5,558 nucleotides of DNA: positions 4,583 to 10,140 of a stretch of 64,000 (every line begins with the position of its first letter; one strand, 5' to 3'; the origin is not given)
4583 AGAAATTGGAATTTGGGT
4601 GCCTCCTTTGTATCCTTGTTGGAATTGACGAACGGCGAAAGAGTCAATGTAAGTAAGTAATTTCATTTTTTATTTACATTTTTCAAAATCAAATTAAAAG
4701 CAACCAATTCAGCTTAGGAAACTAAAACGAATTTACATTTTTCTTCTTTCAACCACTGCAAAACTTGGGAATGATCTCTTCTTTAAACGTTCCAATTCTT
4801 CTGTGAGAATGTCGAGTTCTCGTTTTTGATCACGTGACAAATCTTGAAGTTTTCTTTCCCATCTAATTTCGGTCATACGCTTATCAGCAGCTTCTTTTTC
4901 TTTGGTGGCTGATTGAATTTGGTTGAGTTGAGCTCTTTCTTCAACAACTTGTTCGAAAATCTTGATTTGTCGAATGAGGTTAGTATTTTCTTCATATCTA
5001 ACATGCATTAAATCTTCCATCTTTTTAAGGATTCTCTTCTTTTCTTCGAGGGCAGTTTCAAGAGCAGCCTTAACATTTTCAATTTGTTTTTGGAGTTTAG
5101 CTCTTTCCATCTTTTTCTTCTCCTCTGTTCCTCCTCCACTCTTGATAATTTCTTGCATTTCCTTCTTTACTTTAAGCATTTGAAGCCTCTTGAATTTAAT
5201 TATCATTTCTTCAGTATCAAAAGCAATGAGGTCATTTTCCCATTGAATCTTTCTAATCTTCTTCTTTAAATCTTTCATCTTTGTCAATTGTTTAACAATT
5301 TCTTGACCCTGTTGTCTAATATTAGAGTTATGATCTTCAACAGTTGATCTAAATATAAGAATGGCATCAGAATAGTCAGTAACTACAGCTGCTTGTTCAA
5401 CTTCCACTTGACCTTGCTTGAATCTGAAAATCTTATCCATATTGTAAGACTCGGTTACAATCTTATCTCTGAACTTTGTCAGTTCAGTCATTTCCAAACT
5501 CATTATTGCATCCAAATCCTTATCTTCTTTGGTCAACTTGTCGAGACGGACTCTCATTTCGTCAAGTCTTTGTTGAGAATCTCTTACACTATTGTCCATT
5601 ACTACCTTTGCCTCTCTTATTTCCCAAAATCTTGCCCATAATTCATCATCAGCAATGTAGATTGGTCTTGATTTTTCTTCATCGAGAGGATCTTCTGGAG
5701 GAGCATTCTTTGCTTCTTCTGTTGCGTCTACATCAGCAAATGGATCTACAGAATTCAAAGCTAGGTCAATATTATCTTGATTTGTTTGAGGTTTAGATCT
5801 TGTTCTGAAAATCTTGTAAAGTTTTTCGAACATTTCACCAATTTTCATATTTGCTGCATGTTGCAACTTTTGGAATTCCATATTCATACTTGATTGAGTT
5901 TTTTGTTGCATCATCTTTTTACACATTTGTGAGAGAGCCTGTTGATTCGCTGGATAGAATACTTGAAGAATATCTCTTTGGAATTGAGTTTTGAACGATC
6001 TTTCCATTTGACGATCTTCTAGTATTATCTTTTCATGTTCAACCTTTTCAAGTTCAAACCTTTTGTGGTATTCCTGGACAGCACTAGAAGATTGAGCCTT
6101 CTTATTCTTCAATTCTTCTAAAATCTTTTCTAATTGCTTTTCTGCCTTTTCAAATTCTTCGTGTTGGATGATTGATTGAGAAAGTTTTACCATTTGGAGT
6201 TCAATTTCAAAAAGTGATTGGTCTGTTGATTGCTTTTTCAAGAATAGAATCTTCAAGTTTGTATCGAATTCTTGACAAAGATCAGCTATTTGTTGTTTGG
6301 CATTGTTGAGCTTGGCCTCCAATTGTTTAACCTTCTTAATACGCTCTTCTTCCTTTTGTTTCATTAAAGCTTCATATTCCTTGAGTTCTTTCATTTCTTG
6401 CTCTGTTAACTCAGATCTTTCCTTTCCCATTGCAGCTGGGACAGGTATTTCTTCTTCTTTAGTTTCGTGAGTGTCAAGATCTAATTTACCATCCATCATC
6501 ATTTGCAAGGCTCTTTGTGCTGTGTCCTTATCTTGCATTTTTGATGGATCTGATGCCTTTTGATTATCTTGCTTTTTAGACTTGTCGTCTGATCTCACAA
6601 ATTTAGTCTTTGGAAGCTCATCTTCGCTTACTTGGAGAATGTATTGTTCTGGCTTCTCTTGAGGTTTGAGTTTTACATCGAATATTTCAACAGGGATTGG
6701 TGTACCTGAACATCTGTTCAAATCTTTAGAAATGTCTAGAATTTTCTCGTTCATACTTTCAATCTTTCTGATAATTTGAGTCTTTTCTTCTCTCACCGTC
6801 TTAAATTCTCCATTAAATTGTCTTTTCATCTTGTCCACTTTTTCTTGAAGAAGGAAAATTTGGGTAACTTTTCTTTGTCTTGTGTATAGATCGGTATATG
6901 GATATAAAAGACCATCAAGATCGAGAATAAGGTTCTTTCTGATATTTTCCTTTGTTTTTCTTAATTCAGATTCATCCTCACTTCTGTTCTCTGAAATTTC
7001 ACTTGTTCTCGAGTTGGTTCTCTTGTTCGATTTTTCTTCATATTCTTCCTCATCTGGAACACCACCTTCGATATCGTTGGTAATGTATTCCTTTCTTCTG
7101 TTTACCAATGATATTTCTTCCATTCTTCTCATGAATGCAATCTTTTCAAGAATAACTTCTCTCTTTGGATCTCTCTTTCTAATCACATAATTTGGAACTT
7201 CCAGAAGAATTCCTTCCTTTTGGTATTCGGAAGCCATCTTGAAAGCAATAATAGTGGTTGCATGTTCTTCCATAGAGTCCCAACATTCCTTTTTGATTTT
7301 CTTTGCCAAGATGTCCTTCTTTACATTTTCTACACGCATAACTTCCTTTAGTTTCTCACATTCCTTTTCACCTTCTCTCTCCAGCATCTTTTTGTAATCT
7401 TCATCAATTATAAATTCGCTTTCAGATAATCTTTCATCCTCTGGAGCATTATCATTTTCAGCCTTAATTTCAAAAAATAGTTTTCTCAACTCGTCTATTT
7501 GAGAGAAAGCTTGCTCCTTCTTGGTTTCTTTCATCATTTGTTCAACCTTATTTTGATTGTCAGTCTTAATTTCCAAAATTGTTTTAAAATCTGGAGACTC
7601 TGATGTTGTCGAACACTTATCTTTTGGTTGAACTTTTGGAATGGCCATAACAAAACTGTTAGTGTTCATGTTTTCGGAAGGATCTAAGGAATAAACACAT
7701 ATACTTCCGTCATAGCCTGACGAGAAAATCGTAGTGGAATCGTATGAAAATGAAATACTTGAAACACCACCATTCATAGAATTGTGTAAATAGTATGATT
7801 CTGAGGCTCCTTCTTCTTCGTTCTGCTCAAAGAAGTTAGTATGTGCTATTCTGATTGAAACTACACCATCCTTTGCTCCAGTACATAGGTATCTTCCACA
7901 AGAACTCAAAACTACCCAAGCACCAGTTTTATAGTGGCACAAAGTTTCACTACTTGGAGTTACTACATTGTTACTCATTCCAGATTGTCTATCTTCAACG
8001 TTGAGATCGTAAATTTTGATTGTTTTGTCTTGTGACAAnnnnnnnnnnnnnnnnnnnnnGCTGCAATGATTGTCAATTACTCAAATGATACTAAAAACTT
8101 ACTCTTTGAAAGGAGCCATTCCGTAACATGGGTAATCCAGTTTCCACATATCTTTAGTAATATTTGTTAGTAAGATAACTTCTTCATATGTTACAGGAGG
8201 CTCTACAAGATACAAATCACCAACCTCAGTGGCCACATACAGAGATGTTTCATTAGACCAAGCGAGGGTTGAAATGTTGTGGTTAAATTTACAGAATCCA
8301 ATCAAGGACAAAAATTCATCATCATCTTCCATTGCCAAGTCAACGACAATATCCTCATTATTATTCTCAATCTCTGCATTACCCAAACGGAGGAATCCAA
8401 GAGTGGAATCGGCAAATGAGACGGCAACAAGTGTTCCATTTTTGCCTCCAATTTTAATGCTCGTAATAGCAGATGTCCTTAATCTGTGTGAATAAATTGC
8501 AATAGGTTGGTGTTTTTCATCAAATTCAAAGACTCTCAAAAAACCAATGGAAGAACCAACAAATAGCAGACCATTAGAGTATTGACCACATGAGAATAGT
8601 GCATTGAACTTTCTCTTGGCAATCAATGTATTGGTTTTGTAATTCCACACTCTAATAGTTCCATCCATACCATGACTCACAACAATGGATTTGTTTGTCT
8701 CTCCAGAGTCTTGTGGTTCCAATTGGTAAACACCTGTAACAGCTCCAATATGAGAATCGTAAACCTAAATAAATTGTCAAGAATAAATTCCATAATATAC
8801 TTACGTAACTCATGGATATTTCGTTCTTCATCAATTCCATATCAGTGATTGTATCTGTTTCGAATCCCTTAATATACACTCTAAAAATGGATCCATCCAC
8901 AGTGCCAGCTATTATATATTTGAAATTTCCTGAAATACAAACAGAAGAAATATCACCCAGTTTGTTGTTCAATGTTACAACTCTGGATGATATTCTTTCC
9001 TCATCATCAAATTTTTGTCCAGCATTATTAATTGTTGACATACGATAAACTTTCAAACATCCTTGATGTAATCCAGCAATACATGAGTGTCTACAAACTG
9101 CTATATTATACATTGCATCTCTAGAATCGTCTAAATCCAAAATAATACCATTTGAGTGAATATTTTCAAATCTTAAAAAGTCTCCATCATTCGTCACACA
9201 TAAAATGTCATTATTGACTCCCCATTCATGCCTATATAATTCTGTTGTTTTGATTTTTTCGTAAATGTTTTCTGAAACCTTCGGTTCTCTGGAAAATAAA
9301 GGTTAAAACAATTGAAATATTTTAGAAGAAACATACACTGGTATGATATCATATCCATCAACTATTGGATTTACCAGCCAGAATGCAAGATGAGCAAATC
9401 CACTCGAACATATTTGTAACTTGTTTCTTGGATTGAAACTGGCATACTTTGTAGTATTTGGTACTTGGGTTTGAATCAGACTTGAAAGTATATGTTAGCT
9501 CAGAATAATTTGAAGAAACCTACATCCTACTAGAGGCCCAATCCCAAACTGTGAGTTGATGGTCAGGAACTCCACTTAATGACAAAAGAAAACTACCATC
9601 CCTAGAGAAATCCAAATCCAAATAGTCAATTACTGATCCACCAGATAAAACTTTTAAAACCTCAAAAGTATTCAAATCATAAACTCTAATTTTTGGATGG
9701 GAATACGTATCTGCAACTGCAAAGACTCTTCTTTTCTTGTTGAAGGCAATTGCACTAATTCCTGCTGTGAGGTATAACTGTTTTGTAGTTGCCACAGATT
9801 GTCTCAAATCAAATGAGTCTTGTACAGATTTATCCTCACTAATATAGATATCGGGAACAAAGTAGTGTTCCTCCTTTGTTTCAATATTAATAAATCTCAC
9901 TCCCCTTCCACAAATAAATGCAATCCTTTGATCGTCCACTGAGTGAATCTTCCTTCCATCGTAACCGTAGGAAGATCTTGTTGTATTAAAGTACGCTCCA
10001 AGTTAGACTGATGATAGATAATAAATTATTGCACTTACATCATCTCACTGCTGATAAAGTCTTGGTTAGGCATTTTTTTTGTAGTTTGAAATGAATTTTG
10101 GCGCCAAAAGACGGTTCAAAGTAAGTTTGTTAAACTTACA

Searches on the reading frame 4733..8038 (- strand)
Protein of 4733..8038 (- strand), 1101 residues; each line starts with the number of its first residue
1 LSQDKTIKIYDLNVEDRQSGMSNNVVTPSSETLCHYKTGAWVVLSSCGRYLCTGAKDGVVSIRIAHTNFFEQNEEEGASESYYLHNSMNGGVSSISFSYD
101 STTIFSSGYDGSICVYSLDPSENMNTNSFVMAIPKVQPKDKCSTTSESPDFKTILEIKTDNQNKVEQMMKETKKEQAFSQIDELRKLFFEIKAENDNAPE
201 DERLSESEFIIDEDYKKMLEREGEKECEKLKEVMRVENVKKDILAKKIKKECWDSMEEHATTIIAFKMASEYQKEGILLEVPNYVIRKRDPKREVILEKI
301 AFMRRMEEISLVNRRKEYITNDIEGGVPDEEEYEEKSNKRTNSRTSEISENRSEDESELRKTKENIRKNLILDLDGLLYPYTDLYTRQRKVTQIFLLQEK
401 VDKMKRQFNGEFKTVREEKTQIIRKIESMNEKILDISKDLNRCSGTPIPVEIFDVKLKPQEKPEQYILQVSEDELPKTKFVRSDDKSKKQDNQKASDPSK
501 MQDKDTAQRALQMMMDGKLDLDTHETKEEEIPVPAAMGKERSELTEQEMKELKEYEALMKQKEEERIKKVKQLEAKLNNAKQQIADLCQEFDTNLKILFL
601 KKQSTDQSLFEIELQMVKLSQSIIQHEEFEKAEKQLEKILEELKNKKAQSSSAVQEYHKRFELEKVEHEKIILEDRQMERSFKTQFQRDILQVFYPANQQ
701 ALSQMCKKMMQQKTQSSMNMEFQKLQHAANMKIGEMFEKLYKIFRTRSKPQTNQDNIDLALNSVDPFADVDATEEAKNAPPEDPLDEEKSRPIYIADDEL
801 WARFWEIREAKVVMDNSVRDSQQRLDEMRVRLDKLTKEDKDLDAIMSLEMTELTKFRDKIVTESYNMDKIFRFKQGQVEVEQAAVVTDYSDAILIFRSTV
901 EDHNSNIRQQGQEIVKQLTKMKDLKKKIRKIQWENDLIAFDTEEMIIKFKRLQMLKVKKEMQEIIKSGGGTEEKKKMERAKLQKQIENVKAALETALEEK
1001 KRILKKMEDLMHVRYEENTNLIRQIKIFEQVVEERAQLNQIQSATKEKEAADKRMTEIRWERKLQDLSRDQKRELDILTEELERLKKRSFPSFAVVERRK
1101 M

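Call 14: search_protein_families(library=pfam, proteins=[window:4733-8038:-], max_evalue=0.01)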
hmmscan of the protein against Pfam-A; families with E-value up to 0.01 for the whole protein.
window:4733-8038:- (1101 aa): 4 families
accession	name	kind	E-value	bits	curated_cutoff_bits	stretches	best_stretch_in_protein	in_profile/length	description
PF25828.1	CC_Cfap43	-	2.3e-93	314.2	27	2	155-690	3-506/868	Cfap43 coiled coil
PF00400.38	WD40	-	2e-06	28.6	27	1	89-117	11-39/39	WD domain, G-beta repeat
PF24817.1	WD40_WDHD1_1st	-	9.7e-05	22.1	109.9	1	88-176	127-213/291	WDHD1 first WD40 domain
PF25174.1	Beta-prop_THOC3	-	0.00099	18.6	305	1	28-126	163-250/272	THOC3 beta-propeller domain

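Call 32: find_homologous_proteins(query=window:4733-8038:-, max_evalue=1e-30)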
Query window:4733-8038:- (1101 aa): 9 proteins with E <= 1e-30 among 8000 candidates.
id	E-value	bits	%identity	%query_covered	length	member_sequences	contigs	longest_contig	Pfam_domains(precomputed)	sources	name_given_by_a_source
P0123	0.0e+0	1141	61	83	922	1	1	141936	PF25828.1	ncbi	ncbi:hypothetical protein ABK040_012114 [Willaertia magna]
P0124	1.3e-239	816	64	55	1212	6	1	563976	PF25168.2,PF23775.2,PF25174.2,PF24814.2,PF24805.2,PF23381.2,PF25173.2,PF25175.2,PF24817.2,PF24796.2,PF25828.1,PF24780.2,PF23409.2,PF23393.3,PF25172.2,PF24807.2,PF25047.1,PF00400.39,PF23414.2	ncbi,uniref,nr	ncbi:hypothetical protein FDP41_009221 [Naegleria fowleri]|uniref:Cilia- and flagella-associated pro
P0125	1.8e-216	740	38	97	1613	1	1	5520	PF23184.2,PF23775.2,PF25174.2,PF24814.2,PF24105.2,PF23381.2,PF23342.2,PF25173.2,PF25175.2,PF24817.2,PF24796.2,PF25828.1,PF23393.3,PF25172.2,PF24807.2,PF00400.39,PF11715.17,PF23414.2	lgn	-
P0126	1.0e-49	188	24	97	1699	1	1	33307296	PF25168.2,PF23775.2,PF25174.2,PF24814.2,PF23381.2,PF25173.2,PF25171.2,PF12894.14,PF13570.14,PF25175.2,PF24817.2,PF24796.2,PF25828.1,PF23185.2,PF24780.2,PF23409.2,PF23393.3,PF25172.2,PF24807.2,PF00400.39,PF23414.2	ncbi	ncbi:cilia- and flagella-associated protein 43 [Eudromia elegans]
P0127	4.1e-46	176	23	96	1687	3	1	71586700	PF25174.2,PF24814.2,PF23381.2,PF25173.2,PF25171.2,PF25175.2,PF24817.2,PF25828.1,PF23185.2,PF24780.2,PF23409.2,PF25172.2,PF24807.2,PF23756.2,PF23414.2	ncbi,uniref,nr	ncbi:cilia- and flagella-associated protein 43 isoform X2 [Numida meleagris]|uniref:cilia- and flage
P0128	4.5e-43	166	28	25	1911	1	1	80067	PF25828.1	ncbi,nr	ncbi:hypothetical protein BC828DRAFT_372002 [Blastocladiella britannica]|nr:hypothetical protein BC8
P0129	1.6e-38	151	25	98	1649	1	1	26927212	PF23410.5,PF23775.2,PF25174.2,PF24814.2,PF23381.2,PF25173.2,PF25171.2,PF12894.14,PF13570.14,PF25175.2,PF24817.2,PF24796.2,PF25828.1,PF23409.2,PF23393.3,PF24807.2,PF00400.39,PF23756.2,PF23414.2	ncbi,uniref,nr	ncbi:cilia- and flagella-associated protein 43 [Limanda limanda]|uniref:cilia- and flagella-associat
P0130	5.9e-35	139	24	92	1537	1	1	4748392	PF25174.2,PF24814.2,PF23381.2,PF25173.2,PF25171.2,PF24807.2,PF25175.2,PF25828.1,PF23414.2,PF23409.2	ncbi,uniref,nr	ncbi:cilia- and flagella-associated protein 43 [Poecilia formosa]|uniref:cilia- and flagella-associa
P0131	2.6e-34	137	24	92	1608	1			PF25174.2,PF24814.2,PF23381.2,PF25173.2,PF25171.2,PF24807.2,PF25175.2,PF25828.1,PF23414.2,PF23409.2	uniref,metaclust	uniref:Cilia and flagella associated protein 43 n=1 Tax=Poecilia formosa TaxID=48698 RepID=A0A087YD4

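Call 33: find_encoding_contigs(protein=P0124, flank=8000, max_places=4)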
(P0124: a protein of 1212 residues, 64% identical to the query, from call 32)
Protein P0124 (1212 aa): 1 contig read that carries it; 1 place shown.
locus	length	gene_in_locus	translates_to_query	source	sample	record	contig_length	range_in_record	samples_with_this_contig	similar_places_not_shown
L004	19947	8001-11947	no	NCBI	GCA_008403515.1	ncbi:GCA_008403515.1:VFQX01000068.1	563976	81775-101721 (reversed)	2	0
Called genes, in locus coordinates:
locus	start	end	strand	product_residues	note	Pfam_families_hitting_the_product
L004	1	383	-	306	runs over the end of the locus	PF04116:FA_hydroxylase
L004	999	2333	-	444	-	PF00996:GDI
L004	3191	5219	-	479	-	PF00202:Aminotran_3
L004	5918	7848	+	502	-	PF00503:G-alpha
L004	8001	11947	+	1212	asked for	PF23381:Beta-prop_IFT122_1st (faint), PF23409:Beta-prop_EML, PF23414:Beta-prop_EML_2 (weak), PF24817:WD40_WDHD1_1st (weak), PF25174:Beta-prop_THOC3 (weak), PF25175:Beta-prop_WDR5, PF00400:WD40 (weak), PF25828:CC_Cfap43, +11 more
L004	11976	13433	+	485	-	PF25828:CC_Cfap43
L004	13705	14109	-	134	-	-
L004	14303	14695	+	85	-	-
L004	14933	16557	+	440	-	PF02096:60KD_IMP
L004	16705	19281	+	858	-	PF24681:Kelch_KLHDC2_KLHL20_DRC7, PF24981:Beta-prop_ATRN-LZTR1 (weak), PF13415:Beta-prop_FBX42, PF13854:Kelch_HCF (weak), PF24681:Kelch_KLHDC2_KLHL20_DRC7, PF24981:Beta-prop_ATRN-LZTR1, PF13418:Beta-prop_TYW4, PF13415:Beta-prop_FBX42 (weak), +2 more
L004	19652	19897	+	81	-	PF15054:DUF4535 (weak)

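Call 34: find_encoding_contigs(protein=P0123, flank=8000, max_places=3)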
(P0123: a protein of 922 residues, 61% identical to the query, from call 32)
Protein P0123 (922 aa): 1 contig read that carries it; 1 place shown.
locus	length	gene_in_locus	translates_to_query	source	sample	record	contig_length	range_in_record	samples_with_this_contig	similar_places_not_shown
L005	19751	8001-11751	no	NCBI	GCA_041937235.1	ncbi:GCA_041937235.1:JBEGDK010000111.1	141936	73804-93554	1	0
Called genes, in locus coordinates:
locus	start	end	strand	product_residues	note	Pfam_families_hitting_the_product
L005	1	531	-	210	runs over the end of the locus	-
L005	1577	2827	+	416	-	PF00089:Trypsin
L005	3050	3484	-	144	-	-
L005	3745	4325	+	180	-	PF23414:Beta-prop_EML_2 (faint)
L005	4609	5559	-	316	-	PF00155:Aminotran_1_2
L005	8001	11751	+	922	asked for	PF25828:CC_Cfap43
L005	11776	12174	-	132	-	-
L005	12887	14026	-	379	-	PF00153:Mito_carr (faint)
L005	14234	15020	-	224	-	PF00179:UQ_con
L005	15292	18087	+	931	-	PF01535:PPR (faint), PF13041:PPR_2 (faint)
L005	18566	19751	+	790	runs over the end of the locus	-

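Call 35: find_encoding_contigs(protein=P0125, flank=8000, max_places=3)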
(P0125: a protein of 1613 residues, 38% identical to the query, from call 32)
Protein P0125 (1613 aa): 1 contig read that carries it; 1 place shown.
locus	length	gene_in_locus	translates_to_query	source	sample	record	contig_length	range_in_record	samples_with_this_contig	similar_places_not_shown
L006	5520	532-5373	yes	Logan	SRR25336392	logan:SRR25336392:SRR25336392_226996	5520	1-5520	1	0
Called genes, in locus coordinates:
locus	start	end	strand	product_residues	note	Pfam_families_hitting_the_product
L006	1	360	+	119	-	?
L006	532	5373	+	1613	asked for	PF23393:Beta-prop_WDR90_POC16_2nd (faint), PF24796:WDR55 (faint), PF24807:WD40_CDC20-Fz (faint), PF24814:WD40_Prp19 (faint), PF23414:Beta-prop_EML_2, PF24817:WD40_WDHD1_1st (weak), PF00400:WD40 (weak), PF25828:CC_Cfap43, +10 more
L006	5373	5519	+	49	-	?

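Call 78: search_protein_families(library=pfam, proteins=[L004:16705-19281:+], max_evalue=0.01)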
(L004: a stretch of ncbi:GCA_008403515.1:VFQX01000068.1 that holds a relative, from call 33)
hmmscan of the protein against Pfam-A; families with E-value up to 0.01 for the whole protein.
L004:16705-19281:+ (858 aa): 9 families
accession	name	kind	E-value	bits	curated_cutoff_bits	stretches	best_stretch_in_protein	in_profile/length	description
PF24681.1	Kelch_KLHDC2_KLHL20_DRC7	-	3.3e-53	180.7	50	3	509-689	35-201/221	KLHDC2/KLHL20/DRC7 Kelch-repeats domain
PF24981.1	Beta-prop_ATRN-LZTR1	-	2.5e-36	125.9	50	4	601-686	1-86/289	Attractin/LZTR1 beta-propeller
PF13415.12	Kelch_3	-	4.3e-29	100.5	22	2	599-647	2-47/48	Galactose oxidase, central domain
PF13418.12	Kelch_4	-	1.6e-27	95.6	21.6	2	588-637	1-48/49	Galactose oxidase, central domain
PF13964.12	Kelch_6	-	6.5e-15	55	25.3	0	642-682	4-43/50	Kelch motif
PF01344.31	Kelch_1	-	2.1e-14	53.1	20.1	1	694-738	1-43/46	Kelch motif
PF13854.13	Kelch_HCF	-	5.1e-13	49.4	113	1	636-714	181-259/345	Host cell factor, Kelch-repeats domain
PF07646.21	Kelch_2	-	9.2e-12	44.7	21.3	2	694-738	1-45/48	Kelch motif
PF25210.1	Kelch_FKB95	-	0.00019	21.6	70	1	624-735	20-121/268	FKB95, Kelch-repeats domain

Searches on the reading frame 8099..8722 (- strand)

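Call 14: search_protein_families(library=pfam, proteins=[window:8099-8722:-], max_evalue=0.01)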
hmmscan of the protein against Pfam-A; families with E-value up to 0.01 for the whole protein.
window:8099-8722:- (207 aa): 13 families
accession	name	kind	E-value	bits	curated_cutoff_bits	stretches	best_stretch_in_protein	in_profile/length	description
PF23414.1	Beta-prop_EML_2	-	2e-08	34.4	90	1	10-110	9-107/266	Echinoderm microtubule-associated protein second beta-propeller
PF23775.1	Beta-prop_RIG_2nd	-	4.4e-07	30.1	80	1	43-149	122-228/278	RIG second beta-propeller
PF23184.1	WD40_CFAP43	-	6.3e-06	25.9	26.9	1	137-201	110-176/324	CFAP43, WD40 domain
PF17005.11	WD40_like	-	0.00014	21.8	40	0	14-80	58-233/301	WD40-like domain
PF24817.1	WD40_WDHD1_1st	-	0.00014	21.6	109.9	1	10-116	16-118/291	WDHD1 first WD40 domain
PF24807.1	WD40_CDC20-Fz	-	0.00068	19.5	200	0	15-92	23-144/292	CDC20/Fizzy WD40 domain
PF03178.21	CPSF_A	-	0.00078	19.3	27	1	18-204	106-291/319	CPSF A subunit region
PF25174.1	Beta-prop_THOC3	-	0.0012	18.3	305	0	11-107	101-194/272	THOC3 beta-propeller domain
PF00400.38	WD40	-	0.0016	19.4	27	0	12-27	25-39/39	WD domain, G-beta repeat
PF24814.1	WD40_Prp19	-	0.003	17.1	320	1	9-115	17-122/281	Prp19 WD40 domain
PF25173.1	Beta-prop_WDR3_1st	-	0.0036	17.4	154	0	10-34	124-148/184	WDR3 first beta-propeller domain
PF23393.2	Beta-prop_WDR90_POC16_2nd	-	0.0075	15.9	60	0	14-147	9-151/291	WDR90/POC16, second beta-propeller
PF11715.16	Beta-prop_Nup120_160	-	0.0091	15.1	30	0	11-90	186-241/491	Nucleoporin Nup120/160, beta-propeller domain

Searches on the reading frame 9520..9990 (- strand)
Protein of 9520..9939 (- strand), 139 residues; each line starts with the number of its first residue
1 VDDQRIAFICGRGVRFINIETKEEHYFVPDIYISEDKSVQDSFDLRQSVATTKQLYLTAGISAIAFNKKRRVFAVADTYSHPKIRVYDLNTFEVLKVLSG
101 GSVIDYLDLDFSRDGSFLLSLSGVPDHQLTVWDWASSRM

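Call 14: search_protein_families(library=pfam, proteins=[window:9520-9939:-], max_evalue=0.01)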
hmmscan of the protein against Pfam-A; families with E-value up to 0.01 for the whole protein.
window:9520-9939:- (139 aa): 8 families
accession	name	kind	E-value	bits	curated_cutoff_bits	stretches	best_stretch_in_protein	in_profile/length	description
PF23409.1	Beta-prop_EML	-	3.4e-07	30.5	88.2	1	60-138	11-100/267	Echinoderm microtubule-associated protein first beta-propeller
PF25173.1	Beta-prop_WDR3_1st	-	8.1e-06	26.1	154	1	44-136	15-102/184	WDR3 first beta-propeller domain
PF23414.1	Beta-prop_EML_2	-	0.00012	21.9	90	1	51-136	76-155/266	Echinoderm microtubule-associated protein second beta-propeller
PF25174.1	Beta-prop_THOC3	-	0.00018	21.1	305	1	41-135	113-201/272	THOC3 beta-propeller domain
PF24817.1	WD40_WDHD1_1st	-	0.00082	19.1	109.9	1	49-137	169-254/291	WDHD1 first WD40 domain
PF24807.1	WD40_CDC20-Fz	-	0.00098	18.9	200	1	50-132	213-292/292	CDC20/Fizzy WD40 domain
PF00400.38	WD40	-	0.0051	17.8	27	0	107-133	15-39/39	WD domain, G-beta repeat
PF24814.1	WD40_Prp19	-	0.0052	16.3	320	1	36-122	198-279/281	Prp19 WD40 domain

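Call 86: find_related_loci(query=A1, collection=metagenome_contigs, flank=3000)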
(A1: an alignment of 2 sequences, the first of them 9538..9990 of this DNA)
Query A1 (151 aa) in metagenome_contigs; peptide patterns used: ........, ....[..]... (x = any residue, [..] = any of these).
216 stretches matched a pattern, but none encodes a relative of the query by tblastn (E <= 1e-3).
